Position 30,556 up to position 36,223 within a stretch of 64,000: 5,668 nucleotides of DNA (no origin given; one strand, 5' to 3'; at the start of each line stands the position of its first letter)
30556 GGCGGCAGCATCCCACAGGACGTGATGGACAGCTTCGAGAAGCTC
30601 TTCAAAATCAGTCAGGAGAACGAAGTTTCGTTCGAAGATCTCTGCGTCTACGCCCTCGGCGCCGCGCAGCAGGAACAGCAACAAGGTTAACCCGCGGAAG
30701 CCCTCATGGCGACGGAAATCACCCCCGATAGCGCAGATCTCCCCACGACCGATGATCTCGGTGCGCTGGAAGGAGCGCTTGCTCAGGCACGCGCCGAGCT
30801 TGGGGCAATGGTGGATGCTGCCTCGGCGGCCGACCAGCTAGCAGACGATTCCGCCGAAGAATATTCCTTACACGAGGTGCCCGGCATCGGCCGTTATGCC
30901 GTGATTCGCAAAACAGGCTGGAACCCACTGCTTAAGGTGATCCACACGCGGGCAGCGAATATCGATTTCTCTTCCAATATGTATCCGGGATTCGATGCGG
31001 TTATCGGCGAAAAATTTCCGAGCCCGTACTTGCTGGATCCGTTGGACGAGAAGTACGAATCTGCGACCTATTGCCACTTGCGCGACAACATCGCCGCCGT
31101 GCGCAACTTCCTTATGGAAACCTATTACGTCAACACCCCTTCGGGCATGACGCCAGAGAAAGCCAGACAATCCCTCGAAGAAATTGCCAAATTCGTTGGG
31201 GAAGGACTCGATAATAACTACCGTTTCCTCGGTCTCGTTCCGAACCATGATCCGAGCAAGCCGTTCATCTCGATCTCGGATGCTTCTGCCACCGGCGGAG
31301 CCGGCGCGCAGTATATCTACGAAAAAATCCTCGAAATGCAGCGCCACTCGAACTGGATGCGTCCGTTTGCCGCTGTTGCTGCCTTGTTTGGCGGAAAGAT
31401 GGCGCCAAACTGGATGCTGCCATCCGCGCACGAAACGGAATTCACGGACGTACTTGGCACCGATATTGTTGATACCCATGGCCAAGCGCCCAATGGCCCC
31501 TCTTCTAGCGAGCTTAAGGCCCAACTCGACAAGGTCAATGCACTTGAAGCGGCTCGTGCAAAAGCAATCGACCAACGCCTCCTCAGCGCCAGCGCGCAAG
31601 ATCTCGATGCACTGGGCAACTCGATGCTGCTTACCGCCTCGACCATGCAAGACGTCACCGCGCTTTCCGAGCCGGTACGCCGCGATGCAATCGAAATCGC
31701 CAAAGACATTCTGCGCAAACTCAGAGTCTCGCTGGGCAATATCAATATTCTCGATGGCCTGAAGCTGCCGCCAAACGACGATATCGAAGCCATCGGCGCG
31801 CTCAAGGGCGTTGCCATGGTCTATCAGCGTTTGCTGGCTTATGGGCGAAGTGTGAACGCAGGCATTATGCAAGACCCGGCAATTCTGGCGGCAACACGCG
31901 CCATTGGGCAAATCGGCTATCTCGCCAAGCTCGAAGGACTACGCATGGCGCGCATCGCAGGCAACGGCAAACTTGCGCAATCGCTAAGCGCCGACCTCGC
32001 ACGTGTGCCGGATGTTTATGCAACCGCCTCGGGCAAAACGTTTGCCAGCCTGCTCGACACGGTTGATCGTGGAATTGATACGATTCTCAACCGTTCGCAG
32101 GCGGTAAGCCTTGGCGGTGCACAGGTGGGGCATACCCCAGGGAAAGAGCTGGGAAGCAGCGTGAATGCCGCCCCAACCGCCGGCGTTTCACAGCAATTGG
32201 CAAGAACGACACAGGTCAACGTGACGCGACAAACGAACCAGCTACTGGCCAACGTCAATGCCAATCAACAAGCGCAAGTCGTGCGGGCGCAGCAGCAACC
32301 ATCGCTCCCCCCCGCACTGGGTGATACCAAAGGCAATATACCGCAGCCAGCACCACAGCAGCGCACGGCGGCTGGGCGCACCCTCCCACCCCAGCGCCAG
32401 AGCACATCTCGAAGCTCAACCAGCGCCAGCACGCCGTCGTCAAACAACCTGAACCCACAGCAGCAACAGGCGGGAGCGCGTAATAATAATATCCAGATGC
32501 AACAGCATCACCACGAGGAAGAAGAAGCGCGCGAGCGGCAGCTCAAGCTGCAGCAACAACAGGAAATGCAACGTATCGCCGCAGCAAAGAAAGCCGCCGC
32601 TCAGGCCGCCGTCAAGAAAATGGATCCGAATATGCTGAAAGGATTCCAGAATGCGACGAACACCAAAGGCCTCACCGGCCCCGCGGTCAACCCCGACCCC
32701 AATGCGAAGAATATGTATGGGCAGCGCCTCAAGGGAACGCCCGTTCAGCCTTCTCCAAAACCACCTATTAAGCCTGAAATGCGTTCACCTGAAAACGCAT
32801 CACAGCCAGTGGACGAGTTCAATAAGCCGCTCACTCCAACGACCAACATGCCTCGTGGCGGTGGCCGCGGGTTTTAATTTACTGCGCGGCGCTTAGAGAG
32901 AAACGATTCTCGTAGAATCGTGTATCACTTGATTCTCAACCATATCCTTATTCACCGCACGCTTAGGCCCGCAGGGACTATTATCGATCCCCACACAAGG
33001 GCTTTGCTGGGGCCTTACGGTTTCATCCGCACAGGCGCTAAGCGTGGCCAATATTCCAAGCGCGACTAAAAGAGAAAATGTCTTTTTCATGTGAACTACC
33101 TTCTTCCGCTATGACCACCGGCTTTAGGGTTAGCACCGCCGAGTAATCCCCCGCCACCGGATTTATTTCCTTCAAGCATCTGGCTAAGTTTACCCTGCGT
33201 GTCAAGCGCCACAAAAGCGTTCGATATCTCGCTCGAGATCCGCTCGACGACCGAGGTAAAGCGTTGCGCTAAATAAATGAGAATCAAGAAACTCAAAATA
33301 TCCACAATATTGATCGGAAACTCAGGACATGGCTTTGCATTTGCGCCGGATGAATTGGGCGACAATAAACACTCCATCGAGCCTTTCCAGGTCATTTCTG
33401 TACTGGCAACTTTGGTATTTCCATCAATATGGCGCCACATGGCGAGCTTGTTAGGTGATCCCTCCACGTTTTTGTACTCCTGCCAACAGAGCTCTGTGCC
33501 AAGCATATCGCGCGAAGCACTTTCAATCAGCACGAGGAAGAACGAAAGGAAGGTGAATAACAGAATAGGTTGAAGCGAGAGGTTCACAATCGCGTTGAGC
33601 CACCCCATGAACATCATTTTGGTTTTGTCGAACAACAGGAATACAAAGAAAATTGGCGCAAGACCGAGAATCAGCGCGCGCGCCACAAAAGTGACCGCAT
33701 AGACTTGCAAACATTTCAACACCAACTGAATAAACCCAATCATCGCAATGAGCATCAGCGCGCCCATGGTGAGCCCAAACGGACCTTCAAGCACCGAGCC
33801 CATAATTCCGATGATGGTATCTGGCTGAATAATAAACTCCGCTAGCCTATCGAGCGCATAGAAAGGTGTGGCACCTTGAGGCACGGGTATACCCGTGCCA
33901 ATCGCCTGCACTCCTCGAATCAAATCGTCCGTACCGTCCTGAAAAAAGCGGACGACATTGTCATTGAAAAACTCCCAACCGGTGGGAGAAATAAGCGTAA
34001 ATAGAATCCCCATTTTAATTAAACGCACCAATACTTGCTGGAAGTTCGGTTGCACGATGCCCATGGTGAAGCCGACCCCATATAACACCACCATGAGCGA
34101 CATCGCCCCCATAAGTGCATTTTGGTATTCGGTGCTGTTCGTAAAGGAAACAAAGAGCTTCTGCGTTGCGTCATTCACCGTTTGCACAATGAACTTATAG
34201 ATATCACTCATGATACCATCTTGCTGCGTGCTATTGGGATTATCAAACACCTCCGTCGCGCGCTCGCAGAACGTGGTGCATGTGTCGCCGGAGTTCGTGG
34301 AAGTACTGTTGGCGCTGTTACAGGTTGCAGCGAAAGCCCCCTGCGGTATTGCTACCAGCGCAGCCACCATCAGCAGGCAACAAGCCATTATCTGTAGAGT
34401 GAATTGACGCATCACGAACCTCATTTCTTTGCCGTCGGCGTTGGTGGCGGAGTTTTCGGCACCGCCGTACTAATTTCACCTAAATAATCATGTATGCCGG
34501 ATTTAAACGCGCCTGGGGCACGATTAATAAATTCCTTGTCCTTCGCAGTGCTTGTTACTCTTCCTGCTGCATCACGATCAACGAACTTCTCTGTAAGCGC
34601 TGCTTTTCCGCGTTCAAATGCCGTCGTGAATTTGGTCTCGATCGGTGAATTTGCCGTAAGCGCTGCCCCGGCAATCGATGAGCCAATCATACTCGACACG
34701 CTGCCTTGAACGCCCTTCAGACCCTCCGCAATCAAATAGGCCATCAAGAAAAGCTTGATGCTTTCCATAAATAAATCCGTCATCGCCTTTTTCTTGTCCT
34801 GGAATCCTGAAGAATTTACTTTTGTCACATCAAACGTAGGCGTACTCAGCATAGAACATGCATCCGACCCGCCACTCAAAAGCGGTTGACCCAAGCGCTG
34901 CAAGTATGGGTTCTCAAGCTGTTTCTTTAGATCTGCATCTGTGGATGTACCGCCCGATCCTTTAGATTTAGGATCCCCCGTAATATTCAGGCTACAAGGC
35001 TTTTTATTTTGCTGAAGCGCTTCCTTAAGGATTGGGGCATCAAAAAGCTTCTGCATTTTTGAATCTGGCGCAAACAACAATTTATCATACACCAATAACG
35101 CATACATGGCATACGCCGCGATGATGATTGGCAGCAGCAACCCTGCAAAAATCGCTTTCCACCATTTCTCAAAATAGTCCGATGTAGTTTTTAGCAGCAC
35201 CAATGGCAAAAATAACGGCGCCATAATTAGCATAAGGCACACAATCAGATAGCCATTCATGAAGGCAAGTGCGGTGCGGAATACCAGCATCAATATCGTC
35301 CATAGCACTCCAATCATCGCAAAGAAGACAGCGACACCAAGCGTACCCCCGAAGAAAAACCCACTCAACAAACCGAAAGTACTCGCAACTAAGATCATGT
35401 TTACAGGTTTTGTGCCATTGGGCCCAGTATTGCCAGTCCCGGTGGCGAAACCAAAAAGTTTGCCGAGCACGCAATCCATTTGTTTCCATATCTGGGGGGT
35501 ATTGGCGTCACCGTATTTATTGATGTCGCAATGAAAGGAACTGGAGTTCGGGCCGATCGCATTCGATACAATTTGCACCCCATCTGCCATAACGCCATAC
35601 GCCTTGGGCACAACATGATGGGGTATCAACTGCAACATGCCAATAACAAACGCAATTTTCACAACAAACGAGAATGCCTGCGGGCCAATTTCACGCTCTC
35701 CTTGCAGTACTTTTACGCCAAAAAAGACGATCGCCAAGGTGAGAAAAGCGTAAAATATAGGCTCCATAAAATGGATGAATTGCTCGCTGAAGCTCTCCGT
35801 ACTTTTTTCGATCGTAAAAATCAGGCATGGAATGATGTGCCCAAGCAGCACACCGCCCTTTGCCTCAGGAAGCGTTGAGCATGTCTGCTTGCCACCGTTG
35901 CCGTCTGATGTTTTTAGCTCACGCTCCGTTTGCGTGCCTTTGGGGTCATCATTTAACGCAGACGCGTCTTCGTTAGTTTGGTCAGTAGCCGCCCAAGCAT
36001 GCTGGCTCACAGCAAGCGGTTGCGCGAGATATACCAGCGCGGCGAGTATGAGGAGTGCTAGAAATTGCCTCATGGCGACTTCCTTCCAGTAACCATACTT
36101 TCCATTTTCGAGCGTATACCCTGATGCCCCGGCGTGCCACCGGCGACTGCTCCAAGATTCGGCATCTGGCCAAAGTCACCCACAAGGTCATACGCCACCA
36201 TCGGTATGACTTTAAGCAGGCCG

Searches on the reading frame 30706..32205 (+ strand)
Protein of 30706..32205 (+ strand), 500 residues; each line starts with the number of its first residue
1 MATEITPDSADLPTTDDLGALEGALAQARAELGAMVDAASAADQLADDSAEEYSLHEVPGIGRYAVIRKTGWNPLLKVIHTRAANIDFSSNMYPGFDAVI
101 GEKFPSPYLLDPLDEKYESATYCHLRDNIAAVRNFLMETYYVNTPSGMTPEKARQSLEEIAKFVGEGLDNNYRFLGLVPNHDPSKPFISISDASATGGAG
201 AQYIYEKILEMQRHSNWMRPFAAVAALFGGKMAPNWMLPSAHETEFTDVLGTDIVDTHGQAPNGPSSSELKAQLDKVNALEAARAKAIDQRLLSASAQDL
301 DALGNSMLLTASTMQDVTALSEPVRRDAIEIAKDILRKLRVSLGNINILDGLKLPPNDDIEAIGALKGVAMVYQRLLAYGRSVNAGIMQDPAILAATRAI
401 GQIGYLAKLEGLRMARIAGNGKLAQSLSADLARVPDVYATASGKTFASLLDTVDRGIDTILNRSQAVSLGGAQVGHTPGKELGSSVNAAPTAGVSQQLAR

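Call 79: find_homologous_proteins(query=window:30706-32205:+, max_evalue=1e-10)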
Query window:30706-32205:+ (500 aa): 122 proteins with E <= 1e-10 among 8000 candidates; the best 120 are listed.
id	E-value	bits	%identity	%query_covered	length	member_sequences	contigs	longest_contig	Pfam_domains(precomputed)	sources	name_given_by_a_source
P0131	0.0e+0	1093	100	100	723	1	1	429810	-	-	-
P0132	6.6e-265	897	83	100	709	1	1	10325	-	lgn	-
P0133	3.5e-246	835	77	99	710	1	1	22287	-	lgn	-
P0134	6.6e-239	811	74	100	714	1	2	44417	-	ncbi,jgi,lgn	jgi:hypothetical protein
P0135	2.5e-195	668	63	100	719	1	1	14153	-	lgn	-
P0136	6.8e-192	656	64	93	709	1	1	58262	-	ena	-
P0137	4.0e-190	651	61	99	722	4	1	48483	-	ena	-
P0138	2.9e-188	645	62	94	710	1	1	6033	-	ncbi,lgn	-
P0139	2.0e-185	635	60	99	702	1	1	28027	-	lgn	-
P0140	2.7e-185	635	60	96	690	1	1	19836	-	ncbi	-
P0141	5.2e-185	634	59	100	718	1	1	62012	-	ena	-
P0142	2.6e-180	618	59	98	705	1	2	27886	-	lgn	-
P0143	4.7e-180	617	59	100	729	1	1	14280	-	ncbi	-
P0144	5.7e-180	617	61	97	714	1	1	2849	-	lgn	-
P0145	2.5e-179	615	59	96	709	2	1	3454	-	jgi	-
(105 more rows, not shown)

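Call 89: predict_structure(alignment_id=A2)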
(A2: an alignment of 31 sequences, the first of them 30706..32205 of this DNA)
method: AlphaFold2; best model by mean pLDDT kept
length: 500 residues; sequences in the alignment: 31
mean_pLDDT: 75.2   pTM: 0.45
mean pLDDT of the five models: 75.2, 74.2, 72.2, 70.1, 68.6
residues with pLDDT >= 90: 92; 70-90: 280; 50-70: 68; < 50: 60
segments of 3 or more residues with pLDDT < 50: 1-11, 47-50, 256-262, 316-320, 469-500
pLDDT, mean of each block of 10 residues (from residue 1): 40 59 73 68 51 79 83 87 88 91 93 91 95 93 86 92 95 80 90 92 94 84 77 85 75 51 64 76 76 77 74 51 65 76 71 62 73 74 74 84 85 81 83 82 75 84 62 36 36 43
secondary structure, 60 per line:
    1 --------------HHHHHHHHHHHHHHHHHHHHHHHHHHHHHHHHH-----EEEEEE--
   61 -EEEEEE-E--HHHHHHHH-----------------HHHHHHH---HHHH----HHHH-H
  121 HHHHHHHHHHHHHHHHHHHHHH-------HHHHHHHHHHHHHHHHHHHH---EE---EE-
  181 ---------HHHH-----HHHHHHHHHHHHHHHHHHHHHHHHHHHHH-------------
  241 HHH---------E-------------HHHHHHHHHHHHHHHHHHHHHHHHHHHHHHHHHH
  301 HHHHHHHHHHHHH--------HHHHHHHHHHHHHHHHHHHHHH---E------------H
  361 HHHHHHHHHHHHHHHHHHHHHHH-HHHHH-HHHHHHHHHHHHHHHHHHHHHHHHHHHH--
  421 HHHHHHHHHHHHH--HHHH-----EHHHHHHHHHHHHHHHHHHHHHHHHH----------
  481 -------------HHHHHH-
elements in order: H15-47 E53-58 E62-67 H72-79 H97-103 H107-110 H115-118 H120-142 H150-169 H190-193 H199-227 H267-313 H322-343 H360-383 H385-389 H391-418 H421-433 H436-439 H446-470 H494-499

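Call 91: fold_search(model_id=the predicted structure, library=pdb)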
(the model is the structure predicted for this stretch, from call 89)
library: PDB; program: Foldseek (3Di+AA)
matches with E <= 10: 250; with E <= 0.001: 0
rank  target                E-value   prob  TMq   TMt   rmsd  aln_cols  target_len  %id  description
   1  6fv8_A                3.5e-01  0.11  0.11  0.12  25.4       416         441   11  Dimer structure of the MATE family multidrug resistance transporter Aq_128 from Aquifex aeolicus in the outward-facing (released 2019-03-20)
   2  8ii8                  4.5e-01  0.28  0.11  0.21  25.8       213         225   14  X-ray crystal structure of pink-colored protein from Pleurotus salmoneostramineus in complex with natural chromophore (released 2024-08-14)
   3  8tf5                  5.3e-01  0.10  0.12  0.15  26.4       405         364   13  Crystal structure of orphan G protein-coupled receptor 6, pseudoapo form (released 2024-12-04)
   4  5zhp_A                6.8e-01  0.07  0.11  0.13  29.1       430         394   12  M3 muscarinic acetylcholine receptor in complex with a selective antagonist (released 2018-11-28)
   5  5yck                  7.4e-01  0.07  0.11  0.12  25.6       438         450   12  Crystal structure of a MATE family protein derived from Camelina sativa at 2.3 angstrom (released 2017-09-27)
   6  8r5s_A                8.1e-01  0.14  0.12  0.21  15.3       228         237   14  t113 - De-novo designed soluble homotetramer (released 2024-11-27)
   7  6h2f_H                9.6e-01  0.06  0.08  0.12  45.0       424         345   12  Structure of the pre-pore AhlB of the tripartite alpha-pore forming toxin, AHL, from Aeromonas hydrophila. (released 2019-07-10)
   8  9vsq_A                1.0e+00  0.08  0.12  0.13  25.5       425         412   12  The TUG-891-bound structure of TMEM175 (released 2025-09-17)
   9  7n98                  1.1e+00  0.05  0.10  0.11  29.0       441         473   12  Cryo-EM structure of MFSD2A (released 2021-08-04)
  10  7zly                  1.1e+00  0.06  0.11  0.13  29.3       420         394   11  Crystal structure of human GPCR Niacin receptor (HCA2) expressed from Spodoptera frugiperda (released 2023-04-12)
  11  9rsj_A                1.2e+00  0.07  0.12  0.13  25.9       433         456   10  Cryo-EM structure of MATE transporter NorM-VC in complex with doxorubicin (released 2025-11-26)
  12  8gjg_A                1.2e+00  0.15  0.09  0.24  14.9       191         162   12  De novo design of high-affinity protein binders to bioactive helical peptides (released 2024-01-10)
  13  4tx5_A                1.5e+00  0.51  0.14  0.35  17.6       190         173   10  Crystal structure of Smac-DIABLO (in space group P65) (released 2015-07-15)
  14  4jq6_C                1.5e+00  0.10  0.10  0.20  19.4       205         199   12  Crystal structure of blue light-absorbing proteorhodopsin from Med12 at 2.3 Angstrom (released 2013-05-08)
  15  6h2f_J                1.5e+00  0.05  0.09  0.12  45.6       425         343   10  Structure of the pre-pore AhlB of the tripartite alpha-pore forming toxin, AHL, from Aeromonas hydrophila. (released 2019-07-10)
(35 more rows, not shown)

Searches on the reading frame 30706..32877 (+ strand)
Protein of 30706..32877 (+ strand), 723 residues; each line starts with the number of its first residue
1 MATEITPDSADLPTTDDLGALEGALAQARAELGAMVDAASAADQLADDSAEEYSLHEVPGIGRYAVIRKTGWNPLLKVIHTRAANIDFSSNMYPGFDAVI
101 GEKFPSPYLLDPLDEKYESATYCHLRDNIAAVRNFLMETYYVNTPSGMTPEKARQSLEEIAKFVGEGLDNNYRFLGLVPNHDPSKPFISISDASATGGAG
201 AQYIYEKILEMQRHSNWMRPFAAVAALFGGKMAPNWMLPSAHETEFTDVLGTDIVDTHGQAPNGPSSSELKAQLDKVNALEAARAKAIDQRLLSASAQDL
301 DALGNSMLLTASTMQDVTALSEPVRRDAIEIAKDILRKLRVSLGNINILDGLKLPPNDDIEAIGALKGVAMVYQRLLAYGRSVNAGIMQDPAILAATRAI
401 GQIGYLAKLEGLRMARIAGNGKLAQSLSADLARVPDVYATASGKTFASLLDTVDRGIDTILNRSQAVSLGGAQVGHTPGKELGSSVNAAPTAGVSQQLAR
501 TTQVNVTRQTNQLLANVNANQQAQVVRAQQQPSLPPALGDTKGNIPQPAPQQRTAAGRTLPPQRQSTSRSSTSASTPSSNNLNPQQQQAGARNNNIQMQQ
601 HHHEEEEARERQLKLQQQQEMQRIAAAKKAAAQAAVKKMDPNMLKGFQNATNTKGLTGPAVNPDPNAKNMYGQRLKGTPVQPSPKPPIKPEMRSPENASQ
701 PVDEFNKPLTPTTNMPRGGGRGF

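Call 8: search_protein_families(library=pfam, proteins=[window:30706-32877:+], max_evalue=0.01)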
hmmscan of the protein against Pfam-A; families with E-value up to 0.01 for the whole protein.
window:30706-32877:+ (723 aa): 0 families

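Call 18: find_encoding_contigs(protein=window:30706-32877:+, flank=10000, max_places=6)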
Protein window:30706-32877:+ (723 aa): no gene with exactly this product is on record in the collection.

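Call 39: search_solved_structures(query=window:30706-32877:+, max_evalue=1)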
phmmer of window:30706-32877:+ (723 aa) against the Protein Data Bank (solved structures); distinct sequences matched with E-value up to 1: 1.
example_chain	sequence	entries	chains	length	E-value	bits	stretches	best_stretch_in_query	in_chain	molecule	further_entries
2hep_A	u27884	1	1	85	0.56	11.9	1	569-604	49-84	UPF0291 protein ynzC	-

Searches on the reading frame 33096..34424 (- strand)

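Call 9: search_protein_families(library=pfam, proteins=[window:33096-34424:-], max_evalue=0.01)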
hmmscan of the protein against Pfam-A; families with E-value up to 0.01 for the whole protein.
window:33096-34424:- (442 aa): 1 family
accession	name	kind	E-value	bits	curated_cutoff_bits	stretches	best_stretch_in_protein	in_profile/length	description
PF04610.19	TrbL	-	3.2e-18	66.7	25.9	1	110-307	3-187/215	TrbL/VirB6 plasmid conjugal transfer protein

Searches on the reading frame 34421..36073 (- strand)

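Call 9: search_protein_families(library=pfam, proteins=[window:34421-36073:-], max_evalue=0.01)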
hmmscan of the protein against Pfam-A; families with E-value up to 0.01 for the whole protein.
window:34421-36073:- (550 aa): 1 family
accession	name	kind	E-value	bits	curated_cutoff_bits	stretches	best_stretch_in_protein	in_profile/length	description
PF04610.19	TrbL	-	7.9e-05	23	25.9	1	112-334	2-185/215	TrbL/VirB6 plasmid conjugal transfer protein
